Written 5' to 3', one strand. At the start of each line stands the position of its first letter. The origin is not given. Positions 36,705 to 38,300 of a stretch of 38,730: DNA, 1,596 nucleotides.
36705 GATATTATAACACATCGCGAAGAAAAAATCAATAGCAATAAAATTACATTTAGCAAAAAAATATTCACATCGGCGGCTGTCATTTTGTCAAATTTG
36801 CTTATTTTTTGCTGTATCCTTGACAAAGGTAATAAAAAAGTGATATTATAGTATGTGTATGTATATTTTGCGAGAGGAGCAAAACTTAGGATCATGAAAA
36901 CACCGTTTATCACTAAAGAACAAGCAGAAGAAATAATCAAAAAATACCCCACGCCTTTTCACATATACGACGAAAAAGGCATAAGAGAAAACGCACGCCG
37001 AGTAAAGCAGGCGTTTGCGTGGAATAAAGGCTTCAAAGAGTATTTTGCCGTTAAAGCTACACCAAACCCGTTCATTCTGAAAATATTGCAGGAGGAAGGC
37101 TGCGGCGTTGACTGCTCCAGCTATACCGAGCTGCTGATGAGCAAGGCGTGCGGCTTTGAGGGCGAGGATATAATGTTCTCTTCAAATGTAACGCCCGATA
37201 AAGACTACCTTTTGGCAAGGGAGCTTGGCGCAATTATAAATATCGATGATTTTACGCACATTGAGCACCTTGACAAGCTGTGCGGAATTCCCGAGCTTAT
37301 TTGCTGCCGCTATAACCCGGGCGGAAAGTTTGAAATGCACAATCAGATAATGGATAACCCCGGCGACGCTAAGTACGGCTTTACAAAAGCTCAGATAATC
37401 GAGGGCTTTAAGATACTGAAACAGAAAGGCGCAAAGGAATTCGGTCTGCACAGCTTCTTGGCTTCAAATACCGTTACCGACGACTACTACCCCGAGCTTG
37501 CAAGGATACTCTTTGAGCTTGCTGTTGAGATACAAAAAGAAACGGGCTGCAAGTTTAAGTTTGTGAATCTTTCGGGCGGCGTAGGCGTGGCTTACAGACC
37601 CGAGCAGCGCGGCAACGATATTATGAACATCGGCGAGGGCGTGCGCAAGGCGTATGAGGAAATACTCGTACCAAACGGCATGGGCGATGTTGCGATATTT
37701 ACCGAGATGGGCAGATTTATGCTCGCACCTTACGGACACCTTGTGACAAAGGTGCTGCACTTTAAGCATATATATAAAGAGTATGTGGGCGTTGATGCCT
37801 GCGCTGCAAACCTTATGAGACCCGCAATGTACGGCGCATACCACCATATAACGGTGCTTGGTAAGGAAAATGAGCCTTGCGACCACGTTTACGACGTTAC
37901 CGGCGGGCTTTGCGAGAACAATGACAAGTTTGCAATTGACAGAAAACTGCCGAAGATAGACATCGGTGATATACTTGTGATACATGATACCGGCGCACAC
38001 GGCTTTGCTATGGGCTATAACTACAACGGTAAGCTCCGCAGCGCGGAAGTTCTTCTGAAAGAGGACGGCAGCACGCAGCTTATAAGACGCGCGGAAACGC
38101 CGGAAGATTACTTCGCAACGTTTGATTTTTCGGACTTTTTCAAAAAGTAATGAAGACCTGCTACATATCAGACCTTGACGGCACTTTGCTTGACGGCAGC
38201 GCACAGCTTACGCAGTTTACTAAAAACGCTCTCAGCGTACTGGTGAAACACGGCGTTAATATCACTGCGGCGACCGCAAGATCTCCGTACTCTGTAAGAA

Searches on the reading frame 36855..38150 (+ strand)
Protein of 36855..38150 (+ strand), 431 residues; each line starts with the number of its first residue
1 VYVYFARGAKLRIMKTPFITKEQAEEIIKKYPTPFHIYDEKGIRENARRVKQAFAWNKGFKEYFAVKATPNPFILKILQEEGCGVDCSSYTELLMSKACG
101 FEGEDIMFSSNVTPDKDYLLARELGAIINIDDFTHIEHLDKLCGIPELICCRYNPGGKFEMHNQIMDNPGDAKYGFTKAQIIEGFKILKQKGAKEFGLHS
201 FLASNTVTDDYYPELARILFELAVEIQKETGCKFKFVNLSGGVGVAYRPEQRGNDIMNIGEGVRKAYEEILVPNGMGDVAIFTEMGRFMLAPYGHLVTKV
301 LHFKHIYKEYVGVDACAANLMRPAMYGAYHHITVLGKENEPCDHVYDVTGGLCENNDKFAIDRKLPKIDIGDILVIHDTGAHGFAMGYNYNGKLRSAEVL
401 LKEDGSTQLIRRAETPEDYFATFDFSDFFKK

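Call 72: search_protein_families(library=pfam, proteins=[window:36855-38150:+], max_evalue=0.01)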
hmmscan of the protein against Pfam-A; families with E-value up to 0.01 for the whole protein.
window:36855-38150:+ (431 aa): 2 families
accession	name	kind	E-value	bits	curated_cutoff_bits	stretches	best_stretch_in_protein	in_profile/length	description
PF02784.22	Orn_Arg_deC_N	-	2.9e-27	96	23.4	1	43-290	4-246/247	Pyridoxal-dependent decarboxylase, pyridoxal binding domain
PF00278.28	Orn_DAP_Arg_deC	-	8.2e-19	68.1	23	1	209-380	5-95/95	Pyridoxal-dependent decarboxylase, C-terminal sheet domain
